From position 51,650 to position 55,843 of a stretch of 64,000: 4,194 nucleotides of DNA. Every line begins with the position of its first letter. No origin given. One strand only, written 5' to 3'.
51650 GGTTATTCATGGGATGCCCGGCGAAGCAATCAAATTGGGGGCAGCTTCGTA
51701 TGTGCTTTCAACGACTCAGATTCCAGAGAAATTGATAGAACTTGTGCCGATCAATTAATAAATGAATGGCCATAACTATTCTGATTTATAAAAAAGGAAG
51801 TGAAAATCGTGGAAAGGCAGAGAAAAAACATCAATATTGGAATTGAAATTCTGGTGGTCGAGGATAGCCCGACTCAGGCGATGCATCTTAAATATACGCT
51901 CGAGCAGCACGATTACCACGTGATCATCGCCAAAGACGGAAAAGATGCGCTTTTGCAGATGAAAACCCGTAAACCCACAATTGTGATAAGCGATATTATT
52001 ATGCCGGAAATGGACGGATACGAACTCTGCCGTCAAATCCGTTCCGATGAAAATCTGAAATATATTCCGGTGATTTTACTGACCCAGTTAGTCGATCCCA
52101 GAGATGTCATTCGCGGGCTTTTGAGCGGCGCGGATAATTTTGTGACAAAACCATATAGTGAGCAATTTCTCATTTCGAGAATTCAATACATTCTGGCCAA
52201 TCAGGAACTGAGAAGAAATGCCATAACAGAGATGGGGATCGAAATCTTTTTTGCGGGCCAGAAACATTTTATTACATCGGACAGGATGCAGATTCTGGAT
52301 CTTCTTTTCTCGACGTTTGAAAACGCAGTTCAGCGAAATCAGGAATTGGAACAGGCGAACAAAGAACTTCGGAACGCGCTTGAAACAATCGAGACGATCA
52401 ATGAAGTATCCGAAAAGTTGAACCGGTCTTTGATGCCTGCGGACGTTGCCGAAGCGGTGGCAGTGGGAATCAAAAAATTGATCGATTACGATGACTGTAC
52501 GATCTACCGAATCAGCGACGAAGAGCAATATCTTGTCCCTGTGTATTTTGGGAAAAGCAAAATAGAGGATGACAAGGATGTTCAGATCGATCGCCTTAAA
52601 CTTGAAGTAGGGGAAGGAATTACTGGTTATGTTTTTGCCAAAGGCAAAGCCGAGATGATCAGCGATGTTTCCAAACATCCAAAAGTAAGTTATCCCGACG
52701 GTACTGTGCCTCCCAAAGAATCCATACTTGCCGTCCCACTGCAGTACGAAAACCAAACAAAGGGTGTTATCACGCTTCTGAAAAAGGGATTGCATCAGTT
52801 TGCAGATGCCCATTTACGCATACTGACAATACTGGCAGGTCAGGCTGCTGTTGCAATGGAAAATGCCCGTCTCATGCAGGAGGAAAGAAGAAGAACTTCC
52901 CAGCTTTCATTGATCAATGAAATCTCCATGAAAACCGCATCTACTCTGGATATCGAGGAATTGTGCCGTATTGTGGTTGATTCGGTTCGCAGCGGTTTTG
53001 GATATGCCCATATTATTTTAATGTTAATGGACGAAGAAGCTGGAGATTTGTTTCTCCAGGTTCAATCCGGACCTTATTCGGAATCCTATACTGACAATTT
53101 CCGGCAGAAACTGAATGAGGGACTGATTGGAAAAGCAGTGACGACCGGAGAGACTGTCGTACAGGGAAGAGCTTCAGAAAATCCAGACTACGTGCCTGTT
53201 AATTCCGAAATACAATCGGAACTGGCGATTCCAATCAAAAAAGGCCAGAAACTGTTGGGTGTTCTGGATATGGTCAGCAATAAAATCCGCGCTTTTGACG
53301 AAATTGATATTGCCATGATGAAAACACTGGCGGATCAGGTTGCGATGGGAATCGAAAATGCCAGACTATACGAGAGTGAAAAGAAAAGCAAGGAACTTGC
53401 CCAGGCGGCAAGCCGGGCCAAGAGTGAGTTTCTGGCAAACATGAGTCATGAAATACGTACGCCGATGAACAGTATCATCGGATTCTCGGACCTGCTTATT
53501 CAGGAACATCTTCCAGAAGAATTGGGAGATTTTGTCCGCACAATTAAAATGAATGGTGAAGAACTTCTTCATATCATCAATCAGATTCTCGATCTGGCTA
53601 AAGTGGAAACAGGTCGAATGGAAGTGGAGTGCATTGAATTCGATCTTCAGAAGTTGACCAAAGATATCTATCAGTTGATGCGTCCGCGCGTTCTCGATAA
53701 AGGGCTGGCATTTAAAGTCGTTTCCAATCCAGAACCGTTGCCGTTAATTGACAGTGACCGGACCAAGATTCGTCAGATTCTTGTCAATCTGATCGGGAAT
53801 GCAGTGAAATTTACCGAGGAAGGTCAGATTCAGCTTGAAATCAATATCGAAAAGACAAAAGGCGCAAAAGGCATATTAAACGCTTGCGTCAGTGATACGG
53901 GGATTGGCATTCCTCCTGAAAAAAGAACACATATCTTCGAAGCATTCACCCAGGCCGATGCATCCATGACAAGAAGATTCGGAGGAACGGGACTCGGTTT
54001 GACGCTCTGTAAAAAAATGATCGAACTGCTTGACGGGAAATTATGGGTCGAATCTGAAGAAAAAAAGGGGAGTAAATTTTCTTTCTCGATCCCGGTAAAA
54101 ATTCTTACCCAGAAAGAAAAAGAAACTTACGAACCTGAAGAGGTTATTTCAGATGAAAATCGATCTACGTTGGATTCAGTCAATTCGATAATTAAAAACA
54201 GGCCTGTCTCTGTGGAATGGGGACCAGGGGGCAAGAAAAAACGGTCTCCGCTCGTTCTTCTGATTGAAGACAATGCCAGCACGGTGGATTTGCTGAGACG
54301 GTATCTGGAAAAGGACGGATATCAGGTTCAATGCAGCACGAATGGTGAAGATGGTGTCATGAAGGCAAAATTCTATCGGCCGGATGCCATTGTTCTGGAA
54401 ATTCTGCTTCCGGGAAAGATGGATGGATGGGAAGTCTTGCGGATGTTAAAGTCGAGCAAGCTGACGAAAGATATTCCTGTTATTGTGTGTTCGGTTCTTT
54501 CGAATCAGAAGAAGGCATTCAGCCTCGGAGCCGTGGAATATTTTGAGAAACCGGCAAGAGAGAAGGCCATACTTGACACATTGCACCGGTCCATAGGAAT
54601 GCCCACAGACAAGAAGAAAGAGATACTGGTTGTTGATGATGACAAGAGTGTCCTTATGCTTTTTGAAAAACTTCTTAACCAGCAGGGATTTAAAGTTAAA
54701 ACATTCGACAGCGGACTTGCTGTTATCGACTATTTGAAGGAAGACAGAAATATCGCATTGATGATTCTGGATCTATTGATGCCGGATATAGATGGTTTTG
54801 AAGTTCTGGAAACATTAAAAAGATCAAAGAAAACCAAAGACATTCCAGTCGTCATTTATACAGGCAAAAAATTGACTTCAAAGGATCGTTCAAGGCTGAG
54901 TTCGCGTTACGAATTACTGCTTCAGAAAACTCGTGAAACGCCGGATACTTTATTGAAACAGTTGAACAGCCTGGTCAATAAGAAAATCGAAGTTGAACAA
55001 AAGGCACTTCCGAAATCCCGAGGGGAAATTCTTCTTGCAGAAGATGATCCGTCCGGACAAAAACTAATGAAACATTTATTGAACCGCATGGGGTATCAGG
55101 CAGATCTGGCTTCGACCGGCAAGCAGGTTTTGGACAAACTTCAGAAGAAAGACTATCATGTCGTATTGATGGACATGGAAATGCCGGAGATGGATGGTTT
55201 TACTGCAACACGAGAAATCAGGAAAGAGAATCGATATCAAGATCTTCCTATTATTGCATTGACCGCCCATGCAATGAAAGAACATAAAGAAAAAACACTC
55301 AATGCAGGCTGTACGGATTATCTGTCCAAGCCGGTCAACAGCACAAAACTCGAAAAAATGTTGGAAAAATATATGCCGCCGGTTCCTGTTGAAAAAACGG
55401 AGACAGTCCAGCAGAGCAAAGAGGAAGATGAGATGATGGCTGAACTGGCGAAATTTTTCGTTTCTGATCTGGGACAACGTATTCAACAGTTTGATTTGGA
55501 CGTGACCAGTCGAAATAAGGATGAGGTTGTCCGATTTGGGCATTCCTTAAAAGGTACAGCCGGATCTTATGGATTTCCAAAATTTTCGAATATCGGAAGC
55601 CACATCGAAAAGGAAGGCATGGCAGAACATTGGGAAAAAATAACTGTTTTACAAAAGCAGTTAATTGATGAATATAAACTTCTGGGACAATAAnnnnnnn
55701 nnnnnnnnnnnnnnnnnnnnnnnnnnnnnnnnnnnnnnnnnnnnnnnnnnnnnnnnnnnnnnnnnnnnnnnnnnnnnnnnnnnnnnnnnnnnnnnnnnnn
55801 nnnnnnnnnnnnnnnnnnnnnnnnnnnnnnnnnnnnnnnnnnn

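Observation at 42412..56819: Pil-Chp-like chemosensory locus with an unusually elaborate phosphorelay appended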

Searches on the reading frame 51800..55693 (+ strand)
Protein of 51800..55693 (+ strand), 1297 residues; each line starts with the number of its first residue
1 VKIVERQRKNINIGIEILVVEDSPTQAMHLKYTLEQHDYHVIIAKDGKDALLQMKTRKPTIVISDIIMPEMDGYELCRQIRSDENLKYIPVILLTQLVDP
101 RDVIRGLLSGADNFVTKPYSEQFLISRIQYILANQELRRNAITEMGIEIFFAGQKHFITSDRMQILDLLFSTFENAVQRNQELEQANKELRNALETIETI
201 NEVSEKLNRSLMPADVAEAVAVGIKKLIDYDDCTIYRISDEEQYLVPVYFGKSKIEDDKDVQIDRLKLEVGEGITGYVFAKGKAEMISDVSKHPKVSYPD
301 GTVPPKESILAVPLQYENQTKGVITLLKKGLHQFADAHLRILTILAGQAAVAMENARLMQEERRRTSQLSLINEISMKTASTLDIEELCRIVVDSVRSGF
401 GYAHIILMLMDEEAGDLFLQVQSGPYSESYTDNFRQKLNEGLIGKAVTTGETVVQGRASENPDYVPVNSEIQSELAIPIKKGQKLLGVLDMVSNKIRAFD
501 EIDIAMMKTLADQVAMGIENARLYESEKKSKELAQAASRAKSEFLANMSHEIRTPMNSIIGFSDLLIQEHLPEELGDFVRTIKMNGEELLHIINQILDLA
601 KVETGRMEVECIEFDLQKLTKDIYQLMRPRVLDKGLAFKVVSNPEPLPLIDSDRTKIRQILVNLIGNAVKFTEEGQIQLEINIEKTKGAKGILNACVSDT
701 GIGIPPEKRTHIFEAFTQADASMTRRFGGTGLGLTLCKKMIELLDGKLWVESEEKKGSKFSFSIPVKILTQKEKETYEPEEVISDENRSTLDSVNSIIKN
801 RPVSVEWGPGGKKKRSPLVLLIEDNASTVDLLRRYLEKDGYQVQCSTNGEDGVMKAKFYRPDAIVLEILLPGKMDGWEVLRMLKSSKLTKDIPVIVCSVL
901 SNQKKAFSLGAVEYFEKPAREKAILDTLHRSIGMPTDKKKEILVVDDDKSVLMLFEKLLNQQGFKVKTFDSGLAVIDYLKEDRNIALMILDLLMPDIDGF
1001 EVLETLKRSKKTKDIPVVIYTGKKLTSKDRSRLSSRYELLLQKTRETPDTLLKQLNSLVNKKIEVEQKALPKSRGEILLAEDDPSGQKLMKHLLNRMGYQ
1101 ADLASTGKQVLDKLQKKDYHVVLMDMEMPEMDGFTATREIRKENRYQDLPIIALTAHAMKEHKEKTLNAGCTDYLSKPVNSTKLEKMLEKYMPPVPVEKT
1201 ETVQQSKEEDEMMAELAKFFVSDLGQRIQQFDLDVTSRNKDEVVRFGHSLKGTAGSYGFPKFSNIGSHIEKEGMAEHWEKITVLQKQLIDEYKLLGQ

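Call 5: search_protein_families(library=pfam, proteins=[window:51800-55693:+], max_evalue=0.01)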
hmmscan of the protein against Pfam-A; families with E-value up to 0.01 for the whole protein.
window:51800-55693:+ (1297 aa): 10 families
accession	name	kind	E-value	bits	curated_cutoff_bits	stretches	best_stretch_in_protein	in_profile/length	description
PF00072.30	Response_reg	-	2.3e-95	314.8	30.2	4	1077-1188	1-110/111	Response regulator receiver domain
PF13185.12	GAF_2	-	1.3e-35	123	28.6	2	383-519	2-136/136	GAF domain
PF02518.31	HATPase_c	-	1.1e-28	100.3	26.4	1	653-767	2-110/111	Histidine kinase-, DNA gyrase B-, and HSP90-like ATPase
PF01590.32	GAF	-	2.9e-27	96.3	22.4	2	384-517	1-132/133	GAF domain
PF00512.31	HisKA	-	4.8e-20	71.8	26.9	1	540-605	1-66/66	His Kinase A (phospho-acceptor) domain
PF13492.12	GAF_3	-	5.8e-18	66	27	2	215-355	4-129/129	GAF domain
PF23198.2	PDE8A_N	-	5.8e-13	49.4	29.6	1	1095-1168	31-105/147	PDE8A-like, N-terminal domain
PF01627.28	Hpt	-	1.6e-06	28.7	24.6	1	1216-1288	2-78/84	Hpt domain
PF20161.5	VpsR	-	3e-05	24.2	23.7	0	1087-1188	20-120/121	VpsR domain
PF06490.17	FleQ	-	0.0021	18.8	22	0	1077-1188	2-103/108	Flagellar regulatory protein FleQ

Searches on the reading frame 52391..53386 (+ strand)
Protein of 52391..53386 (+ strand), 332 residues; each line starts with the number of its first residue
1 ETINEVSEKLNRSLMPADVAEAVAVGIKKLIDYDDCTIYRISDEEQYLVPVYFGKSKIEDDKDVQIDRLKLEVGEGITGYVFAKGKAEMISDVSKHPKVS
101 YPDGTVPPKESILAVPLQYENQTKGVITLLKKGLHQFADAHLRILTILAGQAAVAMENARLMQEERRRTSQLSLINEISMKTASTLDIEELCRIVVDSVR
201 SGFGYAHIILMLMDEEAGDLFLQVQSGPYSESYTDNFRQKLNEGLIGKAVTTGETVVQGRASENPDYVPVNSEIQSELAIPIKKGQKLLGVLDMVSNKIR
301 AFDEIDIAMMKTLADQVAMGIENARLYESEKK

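Call 81: search_solved_structures(query=window:52391-53386:+, max_evalue=0.001)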
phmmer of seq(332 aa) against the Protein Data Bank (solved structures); distinct sequences matched with E-value up to 0.001: 24.
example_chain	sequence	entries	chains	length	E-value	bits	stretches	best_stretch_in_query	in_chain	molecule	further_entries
3e0y_A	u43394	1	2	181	9.2e-09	38.5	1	161-323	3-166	Conserved domain protein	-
3mmh_A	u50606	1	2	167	1.4e-08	37.9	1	199-316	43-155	Methionine-R-sulfoxide reductase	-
3rfb_A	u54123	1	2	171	3.2e-07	33.4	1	227-309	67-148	Putative uncharacterized protein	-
3ci6_A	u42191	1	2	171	4.4e-07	33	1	2-156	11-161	Phosphoenolpyruvate-protein phosphotransferase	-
2vzw_A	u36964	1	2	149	5e-07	32.8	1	71-166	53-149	PROBABLE HISTIDINE KINASE RESPONSE REGULATOR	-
8w26_A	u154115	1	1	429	5.2e-07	32.7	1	111-203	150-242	histidine kinase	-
5w10_A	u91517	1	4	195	5.8e-07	32.6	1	172-330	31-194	cGMP-specific phosphodiesterase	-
4mmn_A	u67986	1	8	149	6.6e-07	32.4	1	232-319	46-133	Putative uncharacterized protein Ta0848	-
4mn7_A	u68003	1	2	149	9e-07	31.9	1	232-319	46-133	Putative uncharacterized protein Ta0848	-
2w3d_A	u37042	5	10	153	3.9e-06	29.8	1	65-164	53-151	TWO COMPONENT SENSOR HISTIDINE KINASE DEVS (GAF FAMILY PROTEIN)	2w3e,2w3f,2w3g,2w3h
2y79_A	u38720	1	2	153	4e-06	29.8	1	65-164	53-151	REDOX SENSOR HISTIDINE KINASE RESPONSE REGULATOR DEVS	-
4ynr_A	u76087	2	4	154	4e-06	29.8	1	65-164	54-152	Redox sensor histidine kinase response regulator DevS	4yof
2y8h_A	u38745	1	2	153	4.3e-06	29.7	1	70-164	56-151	TWO COMPONENT SENSOR HISTIDINE KINASE DEVS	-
3p01_A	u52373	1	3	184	9.6e-06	28.6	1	162-325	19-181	Two-component response regulator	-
3lfv_A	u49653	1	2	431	3.9e-05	26.6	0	26-224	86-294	cGMP-specific 3',5'-cyclic phosphodiesterase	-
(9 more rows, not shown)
